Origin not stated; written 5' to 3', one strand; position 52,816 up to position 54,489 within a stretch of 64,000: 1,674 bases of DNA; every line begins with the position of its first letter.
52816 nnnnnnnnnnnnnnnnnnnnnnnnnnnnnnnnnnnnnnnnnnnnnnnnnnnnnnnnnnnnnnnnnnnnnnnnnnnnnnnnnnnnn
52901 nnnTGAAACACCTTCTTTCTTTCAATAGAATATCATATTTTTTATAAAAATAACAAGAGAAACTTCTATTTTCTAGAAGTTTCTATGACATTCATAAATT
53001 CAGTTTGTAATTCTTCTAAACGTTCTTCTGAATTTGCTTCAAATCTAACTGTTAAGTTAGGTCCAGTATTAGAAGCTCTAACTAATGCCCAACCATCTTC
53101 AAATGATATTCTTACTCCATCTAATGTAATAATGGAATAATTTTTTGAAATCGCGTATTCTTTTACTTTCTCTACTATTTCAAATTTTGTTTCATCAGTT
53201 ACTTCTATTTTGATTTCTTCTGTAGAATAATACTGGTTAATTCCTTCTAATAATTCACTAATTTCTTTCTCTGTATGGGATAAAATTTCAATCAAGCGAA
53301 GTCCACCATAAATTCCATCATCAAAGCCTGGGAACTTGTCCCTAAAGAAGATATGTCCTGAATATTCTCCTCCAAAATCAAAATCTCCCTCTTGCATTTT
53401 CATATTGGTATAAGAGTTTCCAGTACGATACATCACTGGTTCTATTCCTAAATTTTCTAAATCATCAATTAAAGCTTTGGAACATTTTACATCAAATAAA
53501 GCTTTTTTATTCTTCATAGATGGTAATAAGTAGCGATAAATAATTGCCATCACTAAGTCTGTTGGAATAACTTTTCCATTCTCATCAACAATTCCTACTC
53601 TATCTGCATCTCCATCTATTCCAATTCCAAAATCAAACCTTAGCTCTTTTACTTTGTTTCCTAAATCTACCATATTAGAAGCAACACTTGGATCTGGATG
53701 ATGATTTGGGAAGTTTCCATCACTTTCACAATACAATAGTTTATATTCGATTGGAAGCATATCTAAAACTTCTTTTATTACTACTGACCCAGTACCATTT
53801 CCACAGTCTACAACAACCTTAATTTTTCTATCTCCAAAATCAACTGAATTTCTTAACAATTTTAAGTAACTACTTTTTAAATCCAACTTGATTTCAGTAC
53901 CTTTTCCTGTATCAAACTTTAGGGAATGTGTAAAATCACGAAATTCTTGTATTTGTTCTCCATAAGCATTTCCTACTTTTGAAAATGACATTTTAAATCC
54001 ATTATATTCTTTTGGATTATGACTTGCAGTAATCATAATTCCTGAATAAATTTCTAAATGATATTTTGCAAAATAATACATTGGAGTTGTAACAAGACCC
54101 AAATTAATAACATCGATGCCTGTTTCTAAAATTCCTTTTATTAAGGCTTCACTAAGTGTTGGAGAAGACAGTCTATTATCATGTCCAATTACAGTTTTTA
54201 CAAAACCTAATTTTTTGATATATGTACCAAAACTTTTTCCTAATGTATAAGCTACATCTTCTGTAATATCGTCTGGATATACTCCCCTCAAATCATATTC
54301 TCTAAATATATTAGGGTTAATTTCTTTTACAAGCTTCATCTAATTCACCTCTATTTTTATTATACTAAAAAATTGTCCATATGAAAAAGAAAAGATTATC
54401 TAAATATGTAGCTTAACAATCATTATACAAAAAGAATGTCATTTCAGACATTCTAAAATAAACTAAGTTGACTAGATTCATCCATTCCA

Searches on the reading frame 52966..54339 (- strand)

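Call 42: search_protein_families(library=pfam, proteins=[window:52966-54339:-], max_evalue=0.00001)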
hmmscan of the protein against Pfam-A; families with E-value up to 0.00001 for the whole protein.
window:52966-54339:- (457 aa): 4 families
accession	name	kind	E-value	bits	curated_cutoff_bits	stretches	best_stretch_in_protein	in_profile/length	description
PF02878.22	PGM_PMM_I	-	1.1e-34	119.5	22.5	1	10-135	2-129/138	Phosphoglucomutase/phosphomannomutase, alpha/beta/alpha domain I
PF02879.22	PGM_PMM_II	-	3.4e-24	85.8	29.3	1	157-255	2-103/103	Phosphoglucomutase/phosphomannomutase, alpha/beta/alpha domain II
PF02880.22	PGM_PMM_III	-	2.2e-22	79.8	20.7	1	261-369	3-114/115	Phosphoglucomutase/phosphomannomutase, alpha/beta/alpha domain III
PF00408.26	PGM_PMM_IV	-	2.4e-14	53.6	23.1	1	375-450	1-67/68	Phosphoglucomutase/phosphomannomutase, C-terminal domain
